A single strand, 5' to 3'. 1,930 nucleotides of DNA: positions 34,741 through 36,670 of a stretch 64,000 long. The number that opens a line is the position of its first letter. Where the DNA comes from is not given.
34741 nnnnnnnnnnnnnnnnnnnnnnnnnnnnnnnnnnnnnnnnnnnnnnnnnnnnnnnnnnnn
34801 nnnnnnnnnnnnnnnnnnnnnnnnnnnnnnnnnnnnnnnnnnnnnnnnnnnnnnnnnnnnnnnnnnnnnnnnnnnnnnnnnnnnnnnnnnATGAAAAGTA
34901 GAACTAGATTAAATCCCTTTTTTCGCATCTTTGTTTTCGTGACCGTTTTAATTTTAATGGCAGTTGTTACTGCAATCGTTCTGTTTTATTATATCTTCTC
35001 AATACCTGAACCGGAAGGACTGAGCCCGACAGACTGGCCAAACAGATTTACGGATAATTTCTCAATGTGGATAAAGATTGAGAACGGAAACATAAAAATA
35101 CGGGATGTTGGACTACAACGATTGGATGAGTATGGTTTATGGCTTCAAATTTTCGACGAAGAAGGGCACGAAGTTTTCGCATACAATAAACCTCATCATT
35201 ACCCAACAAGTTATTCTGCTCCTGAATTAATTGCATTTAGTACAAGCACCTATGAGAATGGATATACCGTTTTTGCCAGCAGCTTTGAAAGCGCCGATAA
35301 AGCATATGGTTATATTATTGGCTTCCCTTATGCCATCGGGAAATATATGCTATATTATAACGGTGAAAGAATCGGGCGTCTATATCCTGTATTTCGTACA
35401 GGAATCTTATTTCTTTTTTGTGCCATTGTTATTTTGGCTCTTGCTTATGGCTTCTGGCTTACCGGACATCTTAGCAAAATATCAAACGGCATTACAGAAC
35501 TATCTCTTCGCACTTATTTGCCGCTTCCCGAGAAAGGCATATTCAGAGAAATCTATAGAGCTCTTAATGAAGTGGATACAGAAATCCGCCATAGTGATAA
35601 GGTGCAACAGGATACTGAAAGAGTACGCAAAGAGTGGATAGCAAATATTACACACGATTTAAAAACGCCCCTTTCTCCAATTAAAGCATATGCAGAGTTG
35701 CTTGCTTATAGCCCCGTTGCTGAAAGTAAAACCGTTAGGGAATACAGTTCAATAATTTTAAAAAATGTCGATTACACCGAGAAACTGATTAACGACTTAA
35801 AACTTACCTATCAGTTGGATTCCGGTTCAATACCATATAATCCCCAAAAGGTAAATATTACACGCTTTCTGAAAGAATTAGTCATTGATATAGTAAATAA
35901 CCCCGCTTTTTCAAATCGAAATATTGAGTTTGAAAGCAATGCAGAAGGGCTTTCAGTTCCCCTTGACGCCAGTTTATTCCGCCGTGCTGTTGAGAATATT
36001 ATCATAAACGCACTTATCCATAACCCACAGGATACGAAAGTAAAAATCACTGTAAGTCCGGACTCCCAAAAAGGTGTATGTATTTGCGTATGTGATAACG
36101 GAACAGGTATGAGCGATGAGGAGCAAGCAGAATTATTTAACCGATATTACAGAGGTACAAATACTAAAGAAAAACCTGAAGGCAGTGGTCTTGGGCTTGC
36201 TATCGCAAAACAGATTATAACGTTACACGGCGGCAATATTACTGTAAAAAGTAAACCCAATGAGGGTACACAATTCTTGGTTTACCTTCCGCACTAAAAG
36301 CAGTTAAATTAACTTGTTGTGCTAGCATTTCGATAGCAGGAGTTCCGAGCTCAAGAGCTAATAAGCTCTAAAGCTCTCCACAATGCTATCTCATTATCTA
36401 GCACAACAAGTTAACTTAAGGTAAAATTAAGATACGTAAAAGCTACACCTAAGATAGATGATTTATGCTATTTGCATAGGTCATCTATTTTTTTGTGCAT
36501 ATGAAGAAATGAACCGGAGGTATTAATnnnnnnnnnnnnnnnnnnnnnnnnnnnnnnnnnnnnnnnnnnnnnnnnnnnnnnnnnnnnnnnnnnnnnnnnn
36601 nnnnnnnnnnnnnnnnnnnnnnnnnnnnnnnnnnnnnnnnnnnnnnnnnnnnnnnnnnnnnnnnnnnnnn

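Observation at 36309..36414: Unclassified ~110-bp palindromic MITE-like element family (three copies in 64 kb)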

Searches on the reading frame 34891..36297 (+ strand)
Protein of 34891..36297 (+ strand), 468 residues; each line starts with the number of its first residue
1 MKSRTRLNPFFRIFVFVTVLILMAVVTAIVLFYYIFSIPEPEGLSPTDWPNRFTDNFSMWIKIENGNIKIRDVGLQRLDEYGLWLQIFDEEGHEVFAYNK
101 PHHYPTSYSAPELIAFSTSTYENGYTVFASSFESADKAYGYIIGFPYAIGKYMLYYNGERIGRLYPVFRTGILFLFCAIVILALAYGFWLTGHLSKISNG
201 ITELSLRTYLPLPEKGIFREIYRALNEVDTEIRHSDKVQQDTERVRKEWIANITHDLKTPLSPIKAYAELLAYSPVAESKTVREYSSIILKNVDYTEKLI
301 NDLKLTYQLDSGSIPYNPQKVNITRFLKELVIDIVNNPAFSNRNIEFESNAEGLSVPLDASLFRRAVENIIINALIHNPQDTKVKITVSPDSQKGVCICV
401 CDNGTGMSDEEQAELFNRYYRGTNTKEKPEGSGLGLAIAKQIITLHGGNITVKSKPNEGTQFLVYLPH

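Call 11: find_encoding_contigs(protein=window:34891-36297:+, flank=3000, max_places=6)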
Protein window:34891-36297:+ (468 aa): 2 contigs read that carry it; 2 places shown.
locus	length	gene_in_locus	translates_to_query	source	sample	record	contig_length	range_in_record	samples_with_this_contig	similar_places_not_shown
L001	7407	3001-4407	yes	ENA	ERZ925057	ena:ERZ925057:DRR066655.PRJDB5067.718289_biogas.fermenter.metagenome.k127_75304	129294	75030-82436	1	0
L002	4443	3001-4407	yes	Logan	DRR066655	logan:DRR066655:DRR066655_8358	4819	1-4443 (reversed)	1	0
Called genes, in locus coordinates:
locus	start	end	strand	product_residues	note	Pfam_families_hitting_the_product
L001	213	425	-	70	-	-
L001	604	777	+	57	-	-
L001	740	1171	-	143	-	-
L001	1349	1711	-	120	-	-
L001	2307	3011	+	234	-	PF00072:Response_reg, PF00486:Trans_reg_C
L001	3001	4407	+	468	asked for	PF00512:HisKA, PF02518:HATPase_c, PF13589:HATPase_c_3 (weak)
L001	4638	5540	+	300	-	PF02463:SMC_N (faint), PF13476:AAA_23 (weak), PF00005:ABC_tran, PF13304:AAA_21 (weak)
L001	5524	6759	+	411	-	PF12679:ABC2_membrane_2, PF10920:DUF2705 (weak)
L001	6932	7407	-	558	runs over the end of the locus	PF00395:SLH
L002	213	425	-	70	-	-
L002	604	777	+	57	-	-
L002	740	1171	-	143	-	-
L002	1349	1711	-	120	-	-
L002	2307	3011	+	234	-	PF00072:Response_reg, PF00486:Trans_reg_C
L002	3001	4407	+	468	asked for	PF00512:HisKA, PF02518:HATPase_c, PF13589:HATPase_c_3 (weak)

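Call 12: search_protein_families(library=pfam, proteins=[window:34891-36297:+])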
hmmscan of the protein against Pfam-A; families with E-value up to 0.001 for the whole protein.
window:34891-36297:+ (468 aa): 4 families
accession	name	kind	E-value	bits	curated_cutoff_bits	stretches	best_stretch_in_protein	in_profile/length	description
PF02518.31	HATPase_c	-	1.5e-26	93.5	26.4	1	359-467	2-108/111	Histidine kinase-, DNA gyrase B-, and HSP90-like ATPase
PF00512.31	HisKA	-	1.1e-12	48.3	26.9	1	246-312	2-66/66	His Kinase A (phospho-acceptor) domain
PF13589.12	HATPase_c_3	-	1.2e-05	25.8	25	1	363-441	3-82/137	Histidine kinase-, DNA gyrase B-, and HSP90-like ATPase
PF13581.12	HATPase_c_2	-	0.00024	21.6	27.4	1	366-442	35-108/127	Histidine kinase-like ATPase domain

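Call 66: find_homologous_proteins(query=window:34891-36297:+, max_evalue=1e-80)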
Query window:34891-36297:+ (468 aa): 1558 proteins with E <= 1e-80 among 8000 candidates; the best 120 are listed.
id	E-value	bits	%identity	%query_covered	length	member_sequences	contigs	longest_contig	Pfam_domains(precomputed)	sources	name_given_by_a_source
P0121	1.1e-289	978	90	100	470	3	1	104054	PF02518.32,PF00512.32,PF13589.13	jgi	-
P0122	9.8e-285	962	88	100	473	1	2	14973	PF02518.32,PF00512.32,PF13589.13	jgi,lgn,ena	-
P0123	8.6e-280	946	87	100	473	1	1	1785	PF02518.32,PF00512.32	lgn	-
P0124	3.5e-258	875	82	100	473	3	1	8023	PF02518.32,PF00512.32,PF13589.13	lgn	-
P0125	6.9e-234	795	73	100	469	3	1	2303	PF02518.32,PF00512.32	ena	-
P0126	5.7e-221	752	68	100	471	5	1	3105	PF02518.32,PF00512.32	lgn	-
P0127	1.4e-220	751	69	100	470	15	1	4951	PF02518.32,PF00512.32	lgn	-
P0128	1.5e-219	747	69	100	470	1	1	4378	PF02518.32,PF00512.32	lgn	-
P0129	5.8e-219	745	68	100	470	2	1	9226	PF02518.32,PF00512.32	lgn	-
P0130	1.3e-217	741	67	100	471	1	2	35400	PF02518.32,PF00512.32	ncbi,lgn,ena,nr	ncbi:MAG: HAMP domain-containing histidine kinase [Lachnospiraceae bacterium]|nr:HAMP domain-contain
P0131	2.3e-216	737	67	100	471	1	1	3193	PF02518.32,PF00512.32,PF13589.13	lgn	-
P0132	3.1e-216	736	68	100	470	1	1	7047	PF02518.32,PF00512.32,PF13589.13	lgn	-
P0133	4.5e-216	736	67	100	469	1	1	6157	PF02518.32,PF00512.32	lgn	-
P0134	2.6e-215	733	65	100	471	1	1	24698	PF02518.32,PF00512.32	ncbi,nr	ncbi:MAG: HAMP domain-containing histidine kinase [Eubacterium sp.]|nr:HAMP domain-containing histid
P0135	4.1e-215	733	67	100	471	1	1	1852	PF02518.32,PF00512.32,PF13589.13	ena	-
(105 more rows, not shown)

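Call 67: find_encoding_contigs(protein=P0121, flank=10000, max_places=2)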
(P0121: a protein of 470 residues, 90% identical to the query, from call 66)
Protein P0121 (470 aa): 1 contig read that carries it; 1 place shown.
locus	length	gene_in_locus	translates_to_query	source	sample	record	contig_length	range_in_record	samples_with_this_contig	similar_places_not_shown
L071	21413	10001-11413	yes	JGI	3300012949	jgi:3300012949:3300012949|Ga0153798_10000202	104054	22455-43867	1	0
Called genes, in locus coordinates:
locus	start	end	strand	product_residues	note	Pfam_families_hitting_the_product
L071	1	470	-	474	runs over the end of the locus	PF14238:DUF4340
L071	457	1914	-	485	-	PF23357:DUF7088, PF09822:ABC_transp_aux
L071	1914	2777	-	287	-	PF12679:ABC2_membrane_2, PF13346:ABC2_membrane_5 (weak), PF12698:ABC2_membrane_3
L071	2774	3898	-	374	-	PF00005:ABC_tran, PF13304:AAA_21 (weak)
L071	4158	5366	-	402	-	PF00512:HisKA, PF02518:HATPase_c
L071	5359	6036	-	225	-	PF00072:Response_reg, PF00486:Trans_reg_C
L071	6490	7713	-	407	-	PF00753:Lactamase_B, PF19583:ODP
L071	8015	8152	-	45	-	-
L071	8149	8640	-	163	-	-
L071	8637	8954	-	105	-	-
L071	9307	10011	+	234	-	PF00072:Response_reg, PF00486:Trans_reg_C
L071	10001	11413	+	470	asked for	PF00512:HisKA, PF02518:HATPase_c, PF13589:HATPase_c_3 (weak)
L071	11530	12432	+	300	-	PF02463:SMC_N (faint), PF13476:AAA_23 (weak), PF00005:ABC_tran, PF13304:AAA_21 (weak)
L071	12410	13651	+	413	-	PF12679:ABC2_membrane_2, PF10920:DUF2705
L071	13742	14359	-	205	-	PF06197:DUF998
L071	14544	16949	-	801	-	PF02743:dCache_1, PF17203:sCache_3_2 (faint), PF02743:dCache_1, PF00015:MCPsignal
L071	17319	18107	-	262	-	PF00106:adh_short, PF13561:adh_short_C2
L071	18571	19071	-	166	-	PF00395:SLH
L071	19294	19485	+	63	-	-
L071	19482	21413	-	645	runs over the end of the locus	PF00047:ig (faint), PF07679:I-set, PF13895:Ig_2 (weak), PF13927:Ig_3, PF02368:Big_2, PF09479:Flg_new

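Call 68: find_encoding_contigs(protein=P0122, flank=10000, max_places=2)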
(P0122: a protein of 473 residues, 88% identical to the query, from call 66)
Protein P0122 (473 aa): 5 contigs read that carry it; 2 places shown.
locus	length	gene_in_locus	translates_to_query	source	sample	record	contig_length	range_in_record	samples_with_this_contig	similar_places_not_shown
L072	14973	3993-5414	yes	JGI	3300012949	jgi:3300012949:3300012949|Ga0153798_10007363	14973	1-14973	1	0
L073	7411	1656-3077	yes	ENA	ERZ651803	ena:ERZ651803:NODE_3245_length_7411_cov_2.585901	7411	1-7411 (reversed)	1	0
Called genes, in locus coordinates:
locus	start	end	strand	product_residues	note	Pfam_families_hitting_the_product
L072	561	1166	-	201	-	PF00440:TetR_N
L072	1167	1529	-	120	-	-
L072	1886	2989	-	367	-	PF00535:Glycos_transf_2, PF04138:GtrA_DPMS_TM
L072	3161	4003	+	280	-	PF00072:Response_reg, PF00486:Trans_reg_C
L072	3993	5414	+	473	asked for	PF00512:HisKA, PF02518:HATPase_c, PF13589:HATPase_c_3 (weak)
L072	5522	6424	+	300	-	PF00005:ABC_tran, PF13304:AAA_21 (weak)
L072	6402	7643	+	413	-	PF12679:ABC2_membrane_2, PF10920:DUF2705 (weak)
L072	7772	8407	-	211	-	PF06197:DUF998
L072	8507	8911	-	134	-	-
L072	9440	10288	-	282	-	PF10609:ParA, PF01656:CbiA, PF13614:AAA_31 (faint)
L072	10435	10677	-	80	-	-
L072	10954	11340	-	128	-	PF00293:NUDIX, PF14815:NUDIX_4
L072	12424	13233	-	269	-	PF02463:SMC_N, PF13175:AAA_15 (faint), PF00005:ABC_tran, PF13304:AAA_21 (weak)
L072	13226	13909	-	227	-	PF00528:BPD_transp_1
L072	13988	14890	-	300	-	PF00497:SBP_bac_3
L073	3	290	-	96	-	?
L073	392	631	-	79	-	PF07205:DUF1413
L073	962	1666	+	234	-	PF00072:Response_reg, PF00486:Trans_reg_C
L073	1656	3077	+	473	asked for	PF00512:HisKA, PF02518:HATPase_c, PF13589:HATPase_c_3 (weak)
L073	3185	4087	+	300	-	PF00005:ABC_tran, PF13304:AAA_21 (weak)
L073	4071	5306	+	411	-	PF12679:ABC2_membrane_2, PF10920:DUF2705 (weak)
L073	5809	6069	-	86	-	PF06197:DUF998 (weak)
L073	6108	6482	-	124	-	-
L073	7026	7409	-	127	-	?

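Call 69: find_encoding_contigs(protein=P0124, flank=6000, max_places=2)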
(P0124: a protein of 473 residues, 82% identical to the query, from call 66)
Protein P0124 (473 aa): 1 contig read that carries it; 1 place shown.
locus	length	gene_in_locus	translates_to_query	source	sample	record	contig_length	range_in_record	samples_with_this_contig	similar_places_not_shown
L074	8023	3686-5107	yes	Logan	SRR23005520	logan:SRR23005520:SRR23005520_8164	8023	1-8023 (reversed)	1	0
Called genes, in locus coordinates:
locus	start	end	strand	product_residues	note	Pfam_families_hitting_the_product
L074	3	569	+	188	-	?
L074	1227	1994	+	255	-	PF00106:adh_short, PF08659:KR (weak), PF13561:adh_short_C2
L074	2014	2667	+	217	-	PF06314:ADC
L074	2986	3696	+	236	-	PF00072:Response_reg, PF00486:Trans_reg_C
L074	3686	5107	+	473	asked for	PF00512:HisKA, PF02518:HATPase_c, PF13589:HATPase_c_3 (weak)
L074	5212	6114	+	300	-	PF02463:SMC_N (faint), PF00005:ABC_tran, PF13304:AAA_21 (weak)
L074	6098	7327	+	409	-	PF12679:ABC2_membrane_2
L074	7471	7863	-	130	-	PF01243:PNPOx_N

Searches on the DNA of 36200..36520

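Call 85: search_rna_families(source=window, start=36200, end=36520, threshold=evalue, max_evalue=10)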
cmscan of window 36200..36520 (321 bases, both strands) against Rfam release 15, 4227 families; matches with E-value up to 10: 6.
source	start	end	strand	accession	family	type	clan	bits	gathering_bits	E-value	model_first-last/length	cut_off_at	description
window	36304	36421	+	RF03601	MIR7993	Gene; miRNA;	-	23.5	100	0.045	1-138/138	no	MIR7993 microRNA precursor family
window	36348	36375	+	RF02726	sno_ZL63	Gene; snRNA; snoRNA; CD-box;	-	22.3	50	0.023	1-43/43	no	Small nucleolar RNA ZL63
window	36378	36504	+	RF01437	S_pombe_snR10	Gene; snRNA; snoRNA; HACA-box;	CL00031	18.1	50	3.5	1-167/167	no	small nucleolar RNA snR10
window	36203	36318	-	RF01471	rliB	Gene; sRNA;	-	17.8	40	0.17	1-360/360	no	Listeria sRNA rliB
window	36304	36417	-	RF03338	MIR4416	Gene; miRNA;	-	16.2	70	0.51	1-147/147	no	MIR4416 microRNA precursor family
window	36433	36501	+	RF01156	SNORD123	Gene; snRNA; snoRNA; CD-box;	-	15.1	45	3.9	1-70/70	no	Small nucleolar RNA SNORD123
